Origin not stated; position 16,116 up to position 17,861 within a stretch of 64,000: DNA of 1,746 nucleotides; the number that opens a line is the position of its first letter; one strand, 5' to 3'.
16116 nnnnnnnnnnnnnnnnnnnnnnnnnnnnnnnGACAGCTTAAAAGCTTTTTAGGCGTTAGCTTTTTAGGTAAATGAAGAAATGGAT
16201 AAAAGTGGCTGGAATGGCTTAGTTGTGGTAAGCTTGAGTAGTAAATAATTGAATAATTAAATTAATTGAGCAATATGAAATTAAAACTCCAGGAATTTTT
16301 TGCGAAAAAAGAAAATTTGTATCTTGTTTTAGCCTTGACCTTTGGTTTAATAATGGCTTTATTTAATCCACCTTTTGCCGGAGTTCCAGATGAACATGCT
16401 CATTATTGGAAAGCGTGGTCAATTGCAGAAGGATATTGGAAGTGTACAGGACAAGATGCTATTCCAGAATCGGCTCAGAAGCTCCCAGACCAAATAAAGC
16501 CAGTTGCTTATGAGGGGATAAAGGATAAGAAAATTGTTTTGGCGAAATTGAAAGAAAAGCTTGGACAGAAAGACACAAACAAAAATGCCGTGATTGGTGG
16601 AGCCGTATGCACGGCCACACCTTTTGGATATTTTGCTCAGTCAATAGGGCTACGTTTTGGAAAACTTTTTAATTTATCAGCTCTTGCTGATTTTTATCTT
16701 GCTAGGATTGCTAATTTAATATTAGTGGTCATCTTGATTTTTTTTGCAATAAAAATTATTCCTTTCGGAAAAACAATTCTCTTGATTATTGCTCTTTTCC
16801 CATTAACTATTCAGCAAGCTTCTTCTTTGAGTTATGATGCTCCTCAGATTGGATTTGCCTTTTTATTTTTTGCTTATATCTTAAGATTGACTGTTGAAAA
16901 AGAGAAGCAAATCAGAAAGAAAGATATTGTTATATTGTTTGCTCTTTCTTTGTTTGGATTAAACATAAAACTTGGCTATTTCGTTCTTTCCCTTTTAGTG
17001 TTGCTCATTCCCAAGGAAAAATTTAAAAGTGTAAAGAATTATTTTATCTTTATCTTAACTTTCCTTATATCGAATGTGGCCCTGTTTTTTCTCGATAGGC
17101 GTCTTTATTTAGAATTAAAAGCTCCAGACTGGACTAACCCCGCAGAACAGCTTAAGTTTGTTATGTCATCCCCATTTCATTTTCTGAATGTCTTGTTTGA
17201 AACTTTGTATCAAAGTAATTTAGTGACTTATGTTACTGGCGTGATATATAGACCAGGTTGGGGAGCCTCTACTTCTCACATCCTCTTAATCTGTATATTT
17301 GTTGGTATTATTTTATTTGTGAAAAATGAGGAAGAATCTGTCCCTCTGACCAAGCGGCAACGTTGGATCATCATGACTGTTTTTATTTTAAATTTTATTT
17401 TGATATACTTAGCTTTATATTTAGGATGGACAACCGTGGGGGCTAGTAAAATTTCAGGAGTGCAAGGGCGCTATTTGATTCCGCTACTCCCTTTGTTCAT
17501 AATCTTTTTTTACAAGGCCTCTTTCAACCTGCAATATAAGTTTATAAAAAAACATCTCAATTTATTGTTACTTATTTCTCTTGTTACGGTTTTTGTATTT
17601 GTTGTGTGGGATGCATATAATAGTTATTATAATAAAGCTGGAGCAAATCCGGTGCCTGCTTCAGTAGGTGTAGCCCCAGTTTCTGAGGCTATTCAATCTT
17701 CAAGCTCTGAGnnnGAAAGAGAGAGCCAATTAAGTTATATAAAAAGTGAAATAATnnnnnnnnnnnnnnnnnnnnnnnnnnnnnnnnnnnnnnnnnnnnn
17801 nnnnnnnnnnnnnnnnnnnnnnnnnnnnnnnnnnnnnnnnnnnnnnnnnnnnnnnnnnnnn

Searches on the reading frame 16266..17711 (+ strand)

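Call 20: search_protein_families(library=pfam, proteins=[window:16266-17711:+], max_evalue=0.001)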
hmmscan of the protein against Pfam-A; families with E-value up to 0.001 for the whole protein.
window:16266-17711:+ (482 aa): 1 family
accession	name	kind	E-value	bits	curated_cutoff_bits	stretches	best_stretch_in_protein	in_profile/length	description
PF09913.15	DUF2142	-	4.1e-57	194.2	30.1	1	25-410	2-394/395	Predicted membrane protein (DUF2142)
